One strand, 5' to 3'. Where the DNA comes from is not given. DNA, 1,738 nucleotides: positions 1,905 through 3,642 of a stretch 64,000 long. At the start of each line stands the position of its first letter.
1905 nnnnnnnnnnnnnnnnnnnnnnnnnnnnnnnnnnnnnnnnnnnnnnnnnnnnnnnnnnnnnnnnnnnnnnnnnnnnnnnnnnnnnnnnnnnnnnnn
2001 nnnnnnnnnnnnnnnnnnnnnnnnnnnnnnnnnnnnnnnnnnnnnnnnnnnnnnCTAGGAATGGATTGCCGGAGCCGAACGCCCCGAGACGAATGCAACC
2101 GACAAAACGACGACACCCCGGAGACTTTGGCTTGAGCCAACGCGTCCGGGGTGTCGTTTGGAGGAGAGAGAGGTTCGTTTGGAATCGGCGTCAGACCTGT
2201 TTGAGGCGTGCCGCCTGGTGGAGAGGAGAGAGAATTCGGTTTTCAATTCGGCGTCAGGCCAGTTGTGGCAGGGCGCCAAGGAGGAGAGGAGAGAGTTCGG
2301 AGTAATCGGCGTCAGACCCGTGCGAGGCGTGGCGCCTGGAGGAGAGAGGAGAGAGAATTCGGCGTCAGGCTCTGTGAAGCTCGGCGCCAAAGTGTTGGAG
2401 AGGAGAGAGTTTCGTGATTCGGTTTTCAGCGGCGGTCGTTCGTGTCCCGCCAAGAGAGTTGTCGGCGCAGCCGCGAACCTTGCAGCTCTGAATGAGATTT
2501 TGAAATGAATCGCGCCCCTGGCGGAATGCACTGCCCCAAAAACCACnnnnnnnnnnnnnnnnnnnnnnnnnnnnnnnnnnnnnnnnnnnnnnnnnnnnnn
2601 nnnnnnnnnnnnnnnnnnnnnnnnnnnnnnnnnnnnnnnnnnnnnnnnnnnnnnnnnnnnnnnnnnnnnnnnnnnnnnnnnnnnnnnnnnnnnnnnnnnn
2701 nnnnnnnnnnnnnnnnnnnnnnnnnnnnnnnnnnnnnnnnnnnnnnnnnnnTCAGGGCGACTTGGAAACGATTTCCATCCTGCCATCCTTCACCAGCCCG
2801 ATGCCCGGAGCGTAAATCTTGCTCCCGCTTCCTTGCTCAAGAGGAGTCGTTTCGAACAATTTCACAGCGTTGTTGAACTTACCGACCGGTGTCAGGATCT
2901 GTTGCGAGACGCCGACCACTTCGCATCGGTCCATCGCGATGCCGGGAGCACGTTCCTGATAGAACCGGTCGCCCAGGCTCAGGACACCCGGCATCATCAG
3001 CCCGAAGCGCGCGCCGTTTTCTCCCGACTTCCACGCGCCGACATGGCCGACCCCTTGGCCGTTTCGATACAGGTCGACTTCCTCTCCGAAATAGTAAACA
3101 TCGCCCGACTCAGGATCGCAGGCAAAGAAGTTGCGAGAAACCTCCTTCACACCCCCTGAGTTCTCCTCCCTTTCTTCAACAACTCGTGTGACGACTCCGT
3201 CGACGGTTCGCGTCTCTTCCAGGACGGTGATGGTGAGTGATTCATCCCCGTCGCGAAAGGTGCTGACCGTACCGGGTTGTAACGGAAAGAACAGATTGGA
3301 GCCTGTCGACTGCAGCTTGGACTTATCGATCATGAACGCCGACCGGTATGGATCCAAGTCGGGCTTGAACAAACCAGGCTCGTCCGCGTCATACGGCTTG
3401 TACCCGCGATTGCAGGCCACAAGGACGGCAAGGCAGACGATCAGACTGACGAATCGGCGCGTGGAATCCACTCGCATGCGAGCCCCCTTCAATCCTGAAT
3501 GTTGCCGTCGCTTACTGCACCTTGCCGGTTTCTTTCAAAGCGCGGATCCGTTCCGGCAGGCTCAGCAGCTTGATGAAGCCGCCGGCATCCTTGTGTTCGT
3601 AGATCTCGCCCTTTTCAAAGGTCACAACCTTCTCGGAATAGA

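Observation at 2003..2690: Periodic GA-rich repeat/hairpin array bracketed by a duplicated 53-nt hairpin upstream of argH: candidate multi-site structured RNA of unknown family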

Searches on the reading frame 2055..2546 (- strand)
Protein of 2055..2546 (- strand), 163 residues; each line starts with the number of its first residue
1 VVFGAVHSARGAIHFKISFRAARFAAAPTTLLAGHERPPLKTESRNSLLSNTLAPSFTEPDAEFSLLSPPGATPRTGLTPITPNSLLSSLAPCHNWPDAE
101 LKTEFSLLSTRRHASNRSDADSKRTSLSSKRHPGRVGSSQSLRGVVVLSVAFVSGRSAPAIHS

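Call 59: search_protein_families(library=pfam, proteins=[window:2055-2546:-], max_evalue=0.1)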
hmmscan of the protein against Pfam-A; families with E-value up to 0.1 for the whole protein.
window:2055-2546:- (163 aa): 0 families

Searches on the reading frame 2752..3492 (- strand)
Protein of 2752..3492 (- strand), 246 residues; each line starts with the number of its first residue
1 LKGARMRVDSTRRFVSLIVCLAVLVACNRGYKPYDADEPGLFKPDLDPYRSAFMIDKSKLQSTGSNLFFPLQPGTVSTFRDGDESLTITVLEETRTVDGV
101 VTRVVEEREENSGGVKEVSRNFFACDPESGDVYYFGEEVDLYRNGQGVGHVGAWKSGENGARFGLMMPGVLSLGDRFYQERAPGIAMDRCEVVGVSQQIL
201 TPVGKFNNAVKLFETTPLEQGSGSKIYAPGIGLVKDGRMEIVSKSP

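Call 59: search_protein_families(library=pfam, proteins=[window:2752-3492:-], max_evalue=0.1)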
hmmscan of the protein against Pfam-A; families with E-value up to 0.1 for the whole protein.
window:2752-3492:- (246 aa): 0 families

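Call 73: find_homologous_proteins(query=window:2752-3492:-, max_evalue=1e-10)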
Query window:2752-3492:- (246 aa): 1858 proteins with E <= 1e-10 among 2421 candidates; the best 120 are listed.
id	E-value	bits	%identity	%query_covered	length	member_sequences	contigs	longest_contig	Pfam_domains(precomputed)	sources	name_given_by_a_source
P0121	3.2e-158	542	100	98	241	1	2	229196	-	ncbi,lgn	ncbi:MAG: hypothetical protein ACREJD_01430 [Phycisphaerales bacterium]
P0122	5.7e-122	424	79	98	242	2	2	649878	-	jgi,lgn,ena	-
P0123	4.4e-112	391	69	98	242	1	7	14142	-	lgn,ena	-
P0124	5.6e-102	358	70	89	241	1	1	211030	-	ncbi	-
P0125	2.2e-89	317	62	90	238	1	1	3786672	-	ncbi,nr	ncbi:MAG: hypothetical protein KF691_08035 [Phycisphaeraceae bacterium]|nr:hypothetical protein [Phy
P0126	2.2e-78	281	60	82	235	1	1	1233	-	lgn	-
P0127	1.3e-73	265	61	80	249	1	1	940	-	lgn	-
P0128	5.0e-73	263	59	80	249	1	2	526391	-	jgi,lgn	jgi:hypothetical protein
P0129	1.6e-72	262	54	92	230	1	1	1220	-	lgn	-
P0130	3.9e-71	257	58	81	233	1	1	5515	-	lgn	-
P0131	1.1e-70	256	54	93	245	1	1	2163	-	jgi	-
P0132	1.5e-70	255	51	93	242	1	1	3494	-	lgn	-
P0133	1.9e-70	255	58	81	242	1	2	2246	-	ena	-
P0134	2.3e-70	255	58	80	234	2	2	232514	-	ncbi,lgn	-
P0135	4.4e-70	254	57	92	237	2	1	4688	-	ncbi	-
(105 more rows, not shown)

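Call 74: find_encoding_contigs(protein=P0123, flank=5000, max_places=3)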
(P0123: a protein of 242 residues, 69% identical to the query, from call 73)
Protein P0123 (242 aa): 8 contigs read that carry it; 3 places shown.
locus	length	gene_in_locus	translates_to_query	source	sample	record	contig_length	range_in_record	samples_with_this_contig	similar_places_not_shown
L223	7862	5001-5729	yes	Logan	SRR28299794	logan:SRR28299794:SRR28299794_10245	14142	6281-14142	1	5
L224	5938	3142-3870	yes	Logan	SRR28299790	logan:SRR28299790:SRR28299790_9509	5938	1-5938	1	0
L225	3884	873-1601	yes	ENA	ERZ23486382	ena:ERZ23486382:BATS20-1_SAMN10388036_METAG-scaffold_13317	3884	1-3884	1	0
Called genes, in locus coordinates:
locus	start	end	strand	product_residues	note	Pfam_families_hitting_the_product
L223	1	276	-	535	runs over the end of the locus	PF02541:Ppx-GppA, PF21447:Ppx-GppA_III, PF01966:HD (weak)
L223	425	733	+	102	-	PF11950:DUF3467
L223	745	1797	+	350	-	PF01118:Semialdhyde_dh, PF22698:Semialdhyde_dhC_1, PF02774:Semialdhyde_dhC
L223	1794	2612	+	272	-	PF00696:AA_kinase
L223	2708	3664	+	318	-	PF02729:OTCace_N, PF00185:OTCace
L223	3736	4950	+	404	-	PF00764:Arginosuc_synth, PF20979:Arginosuc_syn_C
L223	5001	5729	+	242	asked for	-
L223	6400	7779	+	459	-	PF00206:Lyase_1, PF14698:ASL_C2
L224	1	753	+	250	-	?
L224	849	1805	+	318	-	PF02729:OTCace_N, PF00185:OTCace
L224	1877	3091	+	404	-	PF00764:Arginosuc_synth, PF20979:Arginosuc_syn_C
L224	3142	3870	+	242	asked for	-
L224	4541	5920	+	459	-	PF00206:Lyase_1, PF14698:ASL_C2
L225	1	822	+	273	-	?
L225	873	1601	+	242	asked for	-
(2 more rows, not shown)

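Call 75: find_encoding_contigs(protein=P0128, flank=5000, max_places=2)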
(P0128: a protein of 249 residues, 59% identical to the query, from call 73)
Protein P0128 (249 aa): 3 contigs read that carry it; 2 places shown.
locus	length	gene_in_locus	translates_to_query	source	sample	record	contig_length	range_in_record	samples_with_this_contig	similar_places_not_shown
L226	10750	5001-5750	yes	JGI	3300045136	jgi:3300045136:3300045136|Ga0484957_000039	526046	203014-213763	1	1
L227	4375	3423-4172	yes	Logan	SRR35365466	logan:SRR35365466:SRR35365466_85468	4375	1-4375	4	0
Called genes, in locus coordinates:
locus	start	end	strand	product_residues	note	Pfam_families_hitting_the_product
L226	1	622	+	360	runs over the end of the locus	PF07963:N_methyl (weak)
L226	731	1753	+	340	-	-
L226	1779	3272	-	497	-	PF02133:Transp_cyt_pur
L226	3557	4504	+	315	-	-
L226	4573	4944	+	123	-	-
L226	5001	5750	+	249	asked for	-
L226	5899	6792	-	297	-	PF00795:CN_hydrolase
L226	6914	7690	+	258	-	PF06325:PrmA, PF13847:Methyltransf_31 (weak), PF13649:Methyltransf_25 (weak)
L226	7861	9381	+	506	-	PF02789:Peptidase_M17_N, PF00883:Peptidase_M17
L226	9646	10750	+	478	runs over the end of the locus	-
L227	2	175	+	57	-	?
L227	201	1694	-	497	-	PF02133:Transp_cyt_pur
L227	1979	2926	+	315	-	-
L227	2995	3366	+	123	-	-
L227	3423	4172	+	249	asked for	-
